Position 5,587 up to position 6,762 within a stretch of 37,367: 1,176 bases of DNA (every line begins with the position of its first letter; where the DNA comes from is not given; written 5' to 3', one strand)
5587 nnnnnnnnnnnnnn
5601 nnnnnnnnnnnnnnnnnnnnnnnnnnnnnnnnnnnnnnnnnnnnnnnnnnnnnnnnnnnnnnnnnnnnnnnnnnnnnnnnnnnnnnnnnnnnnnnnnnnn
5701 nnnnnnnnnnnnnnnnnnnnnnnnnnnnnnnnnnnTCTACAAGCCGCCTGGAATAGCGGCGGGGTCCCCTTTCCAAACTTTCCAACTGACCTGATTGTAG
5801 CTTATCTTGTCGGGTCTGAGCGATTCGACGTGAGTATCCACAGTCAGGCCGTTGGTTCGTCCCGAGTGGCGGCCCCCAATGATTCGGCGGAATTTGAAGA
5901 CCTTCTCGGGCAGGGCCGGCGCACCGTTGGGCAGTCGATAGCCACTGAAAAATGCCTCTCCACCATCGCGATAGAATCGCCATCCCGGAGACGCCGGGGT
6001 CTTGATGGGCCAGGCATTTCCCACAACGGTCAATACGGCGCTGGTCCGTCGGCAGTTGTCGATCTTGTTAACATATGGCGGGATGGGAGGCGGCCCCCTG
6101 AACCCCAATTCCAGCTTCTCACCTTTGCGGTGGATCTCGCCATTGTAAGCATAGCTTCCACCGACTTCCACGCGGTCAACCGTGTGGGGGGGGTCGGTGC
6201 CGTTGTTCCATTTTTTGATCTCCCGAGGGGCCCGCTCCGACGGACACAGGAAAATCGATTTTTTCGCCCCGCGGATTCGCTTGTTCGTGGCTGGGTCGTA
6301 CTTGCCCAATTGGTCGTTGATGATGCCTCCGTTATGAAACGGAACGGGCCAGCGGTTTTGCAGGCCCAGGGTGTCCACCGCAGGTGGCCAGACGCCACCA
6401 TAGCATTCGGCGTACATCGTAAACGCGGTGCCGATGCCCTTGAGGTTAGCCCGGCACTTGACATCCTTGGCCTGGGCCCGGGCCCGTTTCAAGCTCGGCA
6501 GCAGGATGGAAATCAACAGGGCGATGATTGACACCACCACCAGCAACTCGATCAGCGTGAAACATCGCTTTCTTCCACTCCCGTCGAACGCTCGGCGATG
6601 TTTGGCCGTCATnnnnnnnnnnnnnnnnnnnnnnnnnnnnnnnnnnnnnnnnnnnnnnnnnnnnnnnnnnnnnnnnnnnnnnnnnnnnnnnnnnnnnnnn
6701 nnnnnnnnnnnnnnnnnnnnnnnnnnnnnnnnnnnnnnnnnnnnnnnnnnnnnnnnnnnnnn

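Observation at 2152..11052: Seven-gene minus-strand cluster that embeds a pseudopilin among secreted glycan-binding/hydrolase-like proteins, a ROK regulator and an SSF transporter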

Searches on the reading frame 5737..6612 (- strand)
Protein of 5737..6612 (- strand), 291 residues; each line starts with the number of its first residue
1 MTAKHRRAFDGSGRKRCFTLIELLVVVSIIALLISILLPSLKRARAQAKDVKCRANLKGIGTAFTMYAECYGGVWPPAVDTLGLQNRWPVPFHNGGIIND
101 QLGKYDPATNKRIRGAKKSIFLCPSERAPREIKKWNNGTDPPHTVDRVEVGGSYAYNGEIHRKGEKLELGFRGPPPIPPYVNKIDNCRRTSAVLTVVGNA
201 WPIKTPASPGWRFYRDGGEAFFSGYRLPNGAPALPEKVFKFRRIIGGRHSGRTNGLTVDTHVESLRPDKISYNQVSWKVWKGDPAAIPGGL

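Call 6: search_protein_families(library=pfam, proteins=[window:5737-6612:-], max_evalue=0.01)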
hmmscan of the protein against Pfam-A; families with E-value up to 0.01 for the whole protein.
window:5737-6612:- (291 aa): 2 families
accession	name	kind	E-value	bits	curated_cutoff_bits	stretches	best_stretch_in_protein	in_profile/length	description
PF07963.17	N_methyl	-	1.2e-05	25.1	21.2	1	18-38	7-27/27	Prokaryotic N-terminal methylation motif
PF07596.16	SBP_bac_10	-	0.00038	21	23.3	1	43-143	2-118/268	Protein of unknown function (DUF1559)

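Call 8: search_protein_families(library=ncbifam, proteins=[window:5737-6612:-], max_evalue=0.1)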
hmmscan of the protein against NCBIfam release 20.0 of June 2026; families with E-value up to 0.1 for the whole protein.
window:5737-6612:- (291 aa): 13 families
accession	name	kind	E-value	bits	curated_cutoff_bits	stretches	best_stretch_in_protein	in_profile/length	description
TIGR01710.1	typeII_sec_gspG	equivalog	2.6e-08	34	88.85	1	16-67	1-52/134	type II secretion system major pseudopilin GspG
NF041775.1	typeIV_PilA_Myxo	equivalog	3.9e-08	33.5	400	1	13-64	8-59/214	type IV pilin protein PilA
NF040999.1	pilin_ComGC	equivalog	3.2e-07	30.4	75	1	16-67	2-53/84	competence type IV pilus major pilin ComGC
NF041013.1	T4P_ComGE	equivalog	2.1e-05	24.5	49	1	16-50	4-38/83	competence type IV pilus minor pilin ComGE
NF007862.0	PRK10574.1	equivalog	0.0001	22.5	138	1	14-43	3-32/145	prepilin peptidase-dependent pilin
TIGR01708.2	typeII_sec_gspH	equivalog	0.00021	21.3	80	1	16-47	2-33/169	type II secretion system minor pseudopilin GspH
TIGR02532.1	IV_pilin_GFxxxE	domain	0.0006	19.6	16.3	1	18-38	4-24/24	prepilin-type N-terminal cleavage/methylation domain-containing protein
TIGR02596.1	TIGR02596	subfamily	0.00071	19.7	70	1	18-43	1-26/196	Verru_Chthon cassette protein D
NF040982.1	ComGD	equivalog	0.0073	16.7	70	1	16-44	2-29/139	competence type IV pilus minor pilin ComGD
NF047828.1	T3SSXpsI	equivalog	0.0087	16.1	150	1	16-55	2-43/132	type II secretion system protein XpsI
TIGR02599.1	TIGR02599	subfamily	0.012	14.9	256.5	1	18-55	2-39/361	Verru_Chthon cassette protein C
NF007800.0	PRK10506.1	equivalog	0.068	13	158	1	14-37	7-30/163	prepilin peptidase-dependent protein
NF041002.1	pilin_ComGF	equivalog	0.093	13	80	0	16-49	2-35/139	competence type IV pilus minor pilin ComGF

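Call 51: search_protein_families(library=pfam, proteins=[window:5737-6612:-], max_evalue=10)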
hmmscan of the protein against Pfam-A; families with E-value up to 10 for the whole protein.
window:5737-6612:- (291 aa): 2 families
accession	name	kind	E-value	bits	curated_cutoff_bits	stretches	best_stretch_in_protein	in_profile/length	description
PF07963.17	N_methyl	-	1.2e-05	25.1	21.2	1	18-38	7-27/27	Prokaryotic N-terminal methylation motif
PF07596.16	SBP_bac_10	-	0.00038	21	23.3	1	43-143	2-118/268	Protein of unknown function (DUF1559)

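Call 68: search_protein_representatives(protein=window:5737-6612:-)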
Query: 291 residues. Proteins with E-value up to 0.001 (for the whole library): 198683; up to 1e-10: 9903; up to 1e-30: 5. The best 150 are listed.
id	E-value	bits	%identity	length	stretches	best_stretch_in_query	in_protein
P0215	4.7e-95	334.7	60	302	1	14-291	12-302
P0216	1.3e-94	333.3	57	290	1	10-290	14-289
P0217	3.5e-80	285.9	55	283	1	5-291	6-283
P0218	1.7e-68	247.5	61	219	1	71-290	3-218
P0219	3.7e-61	223.4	57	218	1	66-290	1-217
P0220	7.5e-25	104.1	49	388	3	13-74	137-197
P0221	1.2e-24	103.4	49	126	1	177-290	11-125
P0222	1.9e-20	89.6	52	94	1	197-290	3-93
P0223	3.1e-19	85.7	58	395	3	13-94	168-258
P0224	1.8e-18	83.2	47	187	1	12-128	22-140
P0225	2.1e-18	82.9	44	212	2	13-127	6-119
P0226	4.0e-18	82.0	59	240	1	17-98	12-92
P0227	4.3e-18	81.9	40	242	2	15-127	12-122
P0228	6.1e-18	81.4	38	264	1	10-139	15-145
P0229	6.5e-18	81.3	45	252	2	13-127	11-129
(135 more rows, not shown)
